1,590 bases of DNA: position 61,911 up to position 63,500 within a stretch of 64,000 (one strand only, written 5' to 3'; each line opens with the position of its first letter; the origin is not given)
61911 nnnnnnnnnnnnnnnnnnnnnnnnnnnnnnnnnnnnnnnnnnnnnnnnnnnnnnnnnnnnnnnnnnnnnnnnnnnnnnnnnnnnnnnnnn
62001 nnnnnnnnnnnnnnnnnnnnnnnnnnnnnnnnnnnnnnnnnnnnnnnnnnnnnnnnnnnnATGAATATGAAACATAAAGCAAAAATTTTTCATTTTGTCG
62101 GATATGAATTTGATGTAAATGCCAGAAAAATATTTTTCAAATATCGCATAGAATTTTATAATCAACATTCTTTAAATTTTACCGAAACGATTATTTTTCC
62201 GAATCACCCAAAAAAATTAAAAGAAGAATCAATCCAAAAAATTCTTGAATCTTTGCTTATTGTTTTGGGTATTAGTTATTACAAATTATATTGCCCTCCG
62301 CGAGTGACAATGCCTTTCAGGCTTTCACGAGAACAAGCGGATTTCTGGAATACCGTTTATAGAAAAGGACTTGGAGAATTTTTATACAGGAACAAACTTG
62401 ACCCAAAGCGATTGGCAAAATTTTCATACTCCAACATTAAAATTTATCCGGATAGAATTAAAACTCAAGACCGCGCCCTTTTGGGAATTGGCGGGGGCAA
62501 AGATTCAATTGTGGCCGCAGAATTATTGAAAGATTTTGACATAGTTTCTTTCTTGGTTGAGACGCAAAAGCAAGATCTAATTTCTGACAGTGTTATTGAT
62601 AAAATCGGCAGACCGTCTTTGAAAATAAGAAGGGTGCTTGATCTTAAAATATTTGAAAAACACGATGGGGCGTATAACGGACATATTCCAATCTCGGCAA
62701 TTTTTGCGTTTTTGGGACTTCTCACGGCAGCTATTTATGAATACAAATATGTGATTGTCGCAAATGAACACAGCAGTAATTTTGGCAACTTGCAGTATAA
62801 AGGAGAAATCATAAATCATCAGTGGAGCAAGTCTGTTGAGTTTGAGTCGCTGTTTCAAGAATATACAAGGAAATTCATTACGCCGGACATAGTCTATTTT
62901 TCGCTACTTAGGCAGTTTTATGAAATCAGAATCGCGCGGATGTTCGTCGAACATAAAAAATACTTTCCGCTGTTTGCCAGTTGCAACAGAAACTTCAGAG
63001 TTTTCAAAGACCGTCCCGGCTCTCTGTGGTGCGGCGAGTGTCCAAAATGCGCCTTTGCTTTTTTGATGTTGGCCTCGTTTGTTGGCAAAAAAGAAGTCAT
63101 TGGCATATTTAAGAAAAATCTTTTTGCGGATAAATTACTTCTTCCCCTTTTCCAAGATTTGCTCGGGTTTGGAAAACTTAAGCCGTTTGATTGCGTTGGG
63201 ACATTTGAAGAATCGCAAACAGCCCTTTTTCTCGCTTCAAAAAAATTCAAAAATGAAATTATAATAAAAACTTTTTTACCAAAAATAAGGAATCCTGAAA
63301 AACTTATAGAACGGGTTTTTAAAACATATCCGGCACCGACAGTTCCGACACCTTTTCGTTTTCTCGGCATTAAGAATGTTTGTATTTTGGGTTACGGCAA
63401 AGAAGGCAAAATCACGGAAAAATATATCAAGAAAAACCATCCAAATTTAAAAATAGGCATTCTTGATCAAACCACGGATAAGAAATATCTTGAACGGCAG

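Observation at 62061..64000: Unannotated long ORF at the window edge: PP-loop ATPase domain fused to MurD (possible MurL-MurD2-type L-Glu ligase/epimerase route)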

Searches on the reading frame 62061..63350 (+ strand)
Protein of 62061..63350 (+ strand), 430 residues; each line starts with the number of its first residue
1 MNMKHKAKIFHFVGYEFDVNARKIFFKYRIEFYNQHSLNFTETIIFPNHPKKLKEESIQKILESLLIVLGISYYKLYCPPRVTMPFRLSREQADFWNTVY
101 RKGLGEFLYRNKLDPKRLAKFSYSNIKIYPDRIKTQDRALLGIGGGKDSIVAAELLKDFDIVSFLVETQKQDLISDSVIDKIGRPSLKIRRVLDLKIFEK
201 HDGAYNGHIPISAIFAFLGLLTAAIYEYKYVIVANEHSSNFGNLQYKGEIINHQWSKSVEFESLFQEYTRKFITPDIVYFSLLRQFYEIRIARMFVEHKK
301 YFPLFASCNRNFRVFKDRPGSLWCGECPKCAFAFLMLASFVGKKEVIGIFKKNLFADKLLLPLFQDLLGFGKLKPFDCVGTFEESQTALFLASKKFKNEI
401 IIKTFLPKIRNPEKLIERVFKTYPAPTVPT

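Call 25: search_protein_representatives(protein=window:62061-63350:+)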
Query: 430 residues. Proteins with E-value up to 0.001 (for the whole library): 2520; up to 1e-10: 1881; up to 1e-30: 1190. The best 150 are listed.
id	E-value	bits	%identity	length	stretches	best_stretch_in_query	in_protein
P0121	1.4e-149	515.2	55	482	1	23-429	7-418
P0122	2.7e-139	481.3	50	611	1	5-430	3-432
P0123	2.2e-131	455.2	56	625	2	127-416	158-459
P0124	2.7e-128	445.0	50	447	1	9-424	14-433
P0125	2.2e-125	435.5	47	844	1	3-430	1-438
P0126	2.3e-125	435.4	49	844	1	6-430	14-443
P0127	1.9e-124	432.4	50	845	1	7-419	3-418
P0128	3.4e-124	431.5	50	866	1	6-411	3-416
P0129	7.2e-119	414.0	54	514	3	6-252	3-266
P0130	1.2e-118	413.3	51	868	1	6-429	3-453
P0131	1.2e-116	406.6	46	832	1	8-430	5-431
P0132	4.6e-115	401.4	47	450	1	3-422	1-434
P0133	1.5e-114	399.7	48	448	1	3-421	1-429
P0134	2.1e-114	399.3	48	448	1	7-411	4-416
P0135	2.7e-113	395.6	56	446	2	137-429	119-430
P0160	8.3e-96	338.0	41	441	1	21-417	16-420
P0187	2.5e-86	306.8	39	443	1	24-406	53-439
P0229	1.5e-76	274.5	36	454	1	4-421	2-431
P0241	5.9e-75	269.3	41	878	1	9-397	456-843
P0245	3.2e-74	266.9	39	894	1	4-418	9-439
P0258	3.5e-73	263.5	39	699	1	7-405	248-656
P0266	3.7e-72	260.1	36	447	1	10-420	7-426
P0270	8.4e-72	258.9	38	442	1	15-402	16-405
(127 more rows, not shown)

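Call 26: list_cluster_members(proteins=[P0124, P0132, P0160, P0187, P0229, P0241, P0258, P0266, P0270, P0245])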
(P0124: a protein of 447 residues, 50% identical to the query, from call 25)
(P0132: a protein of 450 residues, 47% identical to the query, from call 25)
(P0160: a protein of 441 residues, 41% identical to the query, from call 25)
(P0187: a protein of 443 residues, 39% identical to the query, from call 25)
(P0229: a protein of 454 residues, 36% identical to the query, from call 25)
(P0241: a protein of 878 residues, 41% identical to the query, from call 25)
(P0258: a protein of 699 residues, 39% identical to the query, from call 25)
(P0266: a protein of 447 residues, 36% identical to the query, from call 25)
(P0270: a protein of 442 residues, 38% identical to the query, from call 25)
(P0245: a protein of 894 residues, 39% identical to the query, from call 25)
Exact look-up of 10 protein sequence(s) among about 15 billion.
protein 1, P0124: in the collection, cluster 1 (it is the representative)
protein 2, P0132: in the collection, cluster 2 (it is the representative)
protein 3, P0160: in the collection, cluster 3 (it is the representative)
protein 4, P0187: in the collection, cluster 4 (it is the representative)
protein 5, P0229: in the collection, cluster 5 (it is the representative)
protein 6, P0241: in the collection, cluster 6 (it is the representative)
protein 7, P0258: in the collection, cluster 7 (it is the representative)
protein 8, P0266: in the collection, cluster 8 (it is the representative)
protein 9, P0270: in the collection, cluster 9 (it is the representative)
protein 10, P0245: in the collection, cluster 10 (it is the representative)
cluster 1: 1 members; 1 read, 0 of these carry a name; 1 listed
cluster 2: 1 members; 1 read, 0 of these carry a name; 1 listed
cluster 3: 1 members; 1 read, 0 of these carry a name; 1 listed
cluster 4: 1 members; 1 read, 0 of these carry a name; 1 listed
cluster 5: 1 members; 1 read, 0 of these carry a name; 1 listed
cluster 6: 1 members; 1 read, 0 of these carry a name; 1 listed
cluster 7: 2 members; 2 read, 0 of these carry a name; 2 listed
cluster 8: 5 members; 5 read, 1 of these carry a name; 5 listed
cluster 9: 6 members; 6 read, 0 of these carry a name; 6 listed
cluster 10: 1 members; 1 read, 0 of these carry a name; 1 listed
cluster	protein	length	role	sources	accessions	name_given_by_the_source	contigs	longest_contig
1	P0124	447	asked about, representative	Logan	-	-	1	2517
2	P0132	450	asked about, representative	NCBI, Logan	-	-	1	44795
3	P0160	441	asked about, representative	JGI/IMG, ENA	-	-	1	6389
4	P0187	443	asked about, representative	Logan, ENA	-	-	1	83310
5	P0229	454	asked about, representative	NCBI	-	-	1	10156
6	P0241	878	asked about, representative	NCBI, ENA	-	-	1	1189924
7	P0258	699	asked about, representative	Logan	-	-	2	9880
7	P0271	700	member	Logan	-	-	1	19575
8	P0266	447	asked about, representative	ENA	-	-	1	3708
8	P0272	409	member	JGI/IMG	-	hypothetical protein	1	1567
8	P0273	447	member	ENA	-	-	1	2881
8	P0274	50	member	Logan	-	-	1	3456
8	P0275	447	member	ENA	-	-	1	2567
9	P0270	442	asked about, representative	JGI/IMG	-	-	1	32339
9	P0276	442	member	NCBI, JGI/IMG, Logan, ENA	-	-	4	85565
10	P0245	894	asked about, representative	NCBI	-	-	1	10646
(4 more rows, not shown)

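Call 34: find_related_loci(query=A1, collection=genome_contigs, flank=4000)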
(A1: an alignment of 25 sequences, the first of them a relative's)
Query A1 (451 aa) in genome_contigs; peptide patterns used: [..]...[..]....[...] (x = any residue, [..] = any of these).
600 stretches matched a pattern (row limit reached: there are more); 600 encode a relative of the query (tblastn E <= 1e-3); the best 80 are kept; 80 distinct loci.
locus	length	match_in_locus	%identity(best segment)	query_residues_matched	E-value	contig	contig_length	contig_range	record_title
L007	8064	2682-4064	52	5-444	1e-133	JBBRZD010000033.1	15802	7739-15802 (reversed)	MAG: Lysobacterales bacterium isolate metawrap_la5_23 metawrap_la5_23_K_1075182_L_15802_cov_18.0000, whole genome shotgu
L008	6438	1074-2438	52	5-444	4e-131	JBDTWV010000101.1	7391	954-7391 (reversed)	MAG: Dokdonella sp. isolate cluster4_bin.100 NODE_32658_length_7391_cov_4.600327, whole genome shotgun sequence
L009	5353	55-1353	52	1-435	3e-130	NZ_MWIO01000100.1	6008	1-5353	Rhodanobacter lindaniclasticus strain DSM 17932 DSM-17932_S8_L001_R1_001__paired__contig_100, whole genome shotgun seque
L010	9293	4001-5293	52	3-435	2e-128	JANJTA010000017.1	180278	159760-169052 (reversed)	MAG: Rhodanobacter sp. isolate RXF3_metabat.bin.5 RXF3_k141_12733, whole genome shotgun sequence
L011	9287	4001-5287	52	5-435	1e-127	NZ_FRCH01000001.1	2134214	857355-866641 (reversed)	Rhodanobacter sp. OK091, whole genome shotgun sequence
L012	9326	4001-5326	48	6-442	1e-126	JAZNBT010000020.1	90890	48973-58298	MAG: Alphaproteobacteria bacterium isolate T1900044741_TS20190207.MAGScoT_cleanbin_000004 SGB_2063_k141_2735585, whole g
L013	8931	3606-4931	47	4-445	1e-124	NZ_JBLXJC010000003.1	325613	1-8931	MAG: Emcibacter sp. isolate ET25-03 T25maxbin_out.017RE.5K@3, whole genome shotgun sequence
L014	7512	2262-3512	52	2-416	4e-123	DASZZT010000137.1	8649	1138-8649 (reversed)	MAG TPA_asm: Luteimonas sp. isolate SMAG_U6243 k141_98141, whole genome shotgun sequence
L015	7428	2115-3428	48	6-445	2e-123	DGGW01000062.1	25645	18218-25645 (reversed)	MAG TPA_asm: Alphaproteobacteria bacterium UBA3864 UBA3864_contig_30551, whole genome shotgun sequence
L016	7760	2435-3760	46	11-442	1e-122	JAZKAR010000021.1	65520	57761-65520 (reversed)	MAG: Pseudomonadota bacterium isolate ADI_H3L2_1_122_18_3-bin034_1 ADIH3L21_B034_1_000000000021, whole genome shotgun se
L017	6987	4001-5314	49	11-445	6e-137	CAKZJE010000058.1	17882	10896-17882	MAG TPA_asm: uncultured Methylomonas sp. isolate ERR2114805_bin.24_CONCOCT_v1.1_MAG genome assembly, contig: ERZ1034363.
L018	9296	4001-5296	47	9-444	3e-120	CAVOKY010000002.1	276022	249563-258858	MAG: uncultured Alphaproteobacteria bacterium isolate MFD00008.bin.2.133 genome assembly, contig: contig_106506, whole g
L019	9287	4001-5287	48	8-438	1e-120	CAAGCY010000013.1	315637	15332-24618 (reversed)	MAG TPA_asm: Alphaproteobacteria bacterium, isolate HGM16787, WGS project CAAGCY010000000 data, contig: SRS476139_58_k11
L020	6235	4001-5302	50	8-438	4e-120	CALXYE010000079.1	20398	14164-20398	MAG: uncultured Alphaproteobacteria bacterium isolate E04__bin108 genome assembly, contig: E04__k127_9936689, whole geno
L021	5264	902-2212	48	5-442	5e-120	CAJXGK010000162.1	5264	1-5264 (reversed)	MAG TPA_asm: uncultured Rhodanobacteraceae bacterium isolate SRR4028170_bin.32_MetaBAT_v2.12.1_MAG genome assembly, cont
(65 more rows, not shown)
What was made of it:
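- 62811..62834 (+): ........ (aa 251-258), the most conserved MurL family motif. The pattern [IV]NHQ[WY]SKS retrieved at least 600 MurL loci from species genomes (call 34).
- Tried and rejected: I obtained taxonomy from the genome_contigs scan instead (call 34).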

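Call 47: predict_structure(alignment_id=A2)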
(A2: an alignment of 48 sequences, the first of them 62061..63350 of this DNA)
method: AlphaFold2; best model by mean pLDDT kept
length: 430 residues; sequences in the alignment: 48
mean_pLDDT: 92.8   pTM: 0.91
mean pLDDT of the five models: 92.8, 92.6, 91.4, 90.6, 88.1
residues with pLDDT >= 90: 344; 70-90: 74; 50-70: 11; < 50: 1
segments of 3 or more residues with pLDDT < 50: none
pLDDT, mean of each block of 10 residues (from residue 1): 81 95 97 96 93 78 98 95 98 97 92 93 96 94 93 96 91 92 95 92 84 95 96 94 84 91 97 96 96 97 90 69 90 97 96 97 96 85 97 98 98 96 90
secondary structure, 60 per line:
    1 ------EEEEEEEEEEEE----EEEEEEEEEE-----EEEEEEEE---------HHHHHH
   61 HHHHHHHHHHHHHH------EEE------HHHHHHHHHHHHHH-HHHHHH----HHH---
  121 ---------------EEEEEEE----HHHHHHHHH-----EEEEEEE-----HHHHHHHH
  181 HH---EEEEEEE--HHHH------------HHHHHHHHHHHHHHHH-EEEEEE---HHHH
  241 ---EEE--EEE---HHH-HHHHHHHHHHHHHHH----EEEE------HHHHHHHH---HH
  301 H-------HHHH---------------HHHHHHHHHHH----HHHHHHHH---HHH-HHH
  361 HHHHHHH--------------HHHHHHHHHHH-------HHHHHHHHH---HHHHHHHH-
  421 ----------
elements in order: E7-18 E23-32 E38-45 H55-74 E81-83 H90-103 H105-110 E136-142 H147-155 E161-167 H173-182 E186-192 H195-198 H211-226 E228-233 H237-240 E244-246 E249-251 H259-273 E278-281 H288-295 H309-312 H328-338 H343-350 H358-367 H382-392 H400-408 H412-419
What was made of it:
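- On PP-loop ATP pyrophosphatase (adenine nucleotide alpha-hydrolase) superfamily: GGGKDS at aa 144-149 follows strand E136-142 and precedes helix 147-155 in the model (call 47).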

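Call 50: fold_search(model_id=the predicted structure, library=pdb)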
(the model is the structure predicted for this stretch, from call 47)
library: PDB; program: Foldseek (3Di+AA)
matches with E <= 10: 1780; with E <= 0.001: 25
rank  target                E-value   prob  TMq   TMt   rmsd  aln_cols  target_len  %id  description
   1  5ztb_A                2.4e-05  0.99  0.23  0.31  20.8       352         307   14  Structure of Sulfurtransferase (released 2019-06-12)
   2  5ztb_B                2.6e-05  0.99  0.22  0.29  20.9       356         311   13  Structure of Sulfurtransferase (released 2019-06-12)
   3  5b4f                  3.5e-05  0.96  0.19  0.25  20.5       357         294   14  Sulfur Transferase TtuA in complex with iron sulfur cluster (released 2017-05-10)
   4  5b4e                  4.4e-05  0.97  0.20  0.26  20.7       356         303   13  Sulfur Transferase TtuA in complex with iron sulfur cluster and ATP derivative (released 2017-05-03)
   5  5gha_C                4.9e-05  0.99  0.21  0.28  21.9       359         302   12  Sulfur Transferase TtuA in complex with Sulfur Carrier TtuB (released 2017-05-03)
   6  5gha_B                5.5e-05  0.98  0.22  0.29  21.5       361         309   13  Sulfur Transferase TtuA in complex with Sulfur Carrier TtuB (released 2017-05-03)
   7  5mkp                  7.4e-05  0.98  0.20  0.26  16.3       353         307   14  Non redox thiolation in transfer RNAs occuring via sulfur activation by a [4Fe-4S] cluster (released 2017-06-14)
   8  5gha_A                8.8e-05  0.98  0.22  0.29  21.3       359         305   12  Sulfur Transferase TtuA in complex with Sulfur Carrier TtuB (released 2017-05-03)
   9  5gha_D                1.1e-04  0.98  0.22  0.29  21.4       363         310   12  Sulfur Transferase TtuA in complex with Sulfur Carrier TtuB (released 2017-05-03)
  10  9nto_B                1.2e-04  1.00  0.29  0.63   5.7       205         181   12  Structure of Cap9-CdnD complex containing NDG modification (released 2025-05-07)
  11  3k32_D                1.5e-04  1.00  0.23  0.48   6.4       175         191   19  The crystal structure of predicted subunit of tRNA methyltransferase from Methanocaldococcus jannaschii DSM (released 2010-01-12)
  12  1vl2_B                1.5e-04  1.00  0.21  0.23   6.7       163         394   19  Crystal structure of Argininosuccinate synthase (TM1780) from Thermotoga maritima at 1.65 A resolution (released 2004-08-17)
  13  1vl2_C                1.8e-04  1.00  0.25  0.27   6.9       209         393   17  Crystal structure of Argininosuccinate synthase (TM1780) from Thermotoga maritima at 1.65 A resolution (released 2004-08-17)
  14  5ztb_C                2.2e-04  0.92  0.21  0.27  21.2       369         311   14  Structure of Sulfurtransferase (released 2019-06-12)
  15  1q15_A                2.5e-04  0.89  0.22  0.19  23.8       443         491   10  Carbapenam Synthetase (released 2003-11-04)
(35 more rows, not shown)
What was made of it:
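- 62979..63050 (+): Conserved cysteine set: C308 (SCNRNF) plus C324, C327 and C330 (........). It has C-x15-C-x2-C-x2-C spacing and is an inferred metal (Zn or Fe-S) site. C378 (FDCVGT, nt 63186-63203) is also invariant. Structural neighbours TtuA, NcsA and QueC-like Cap9 are Cys-rich PP-loop enzymes (call 50).
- On PP-loop ATP pyrophosphatase (adenine nucleotide alpha-hydrolase) superfamily: Foldseek probability is 0.96-1.0 to TtuA, Cap9, argininosuccinate synthase, MnmA, NcsA and LarE (call 50).
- The model has pLDDT 92.8 and pTM 0.91 (call 47), and its top PDB matches are all PP-loop ATP pyrophosphatases (call 50). PP-loop enzymes catalyse many adenylation-dependent reactions (call 50).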
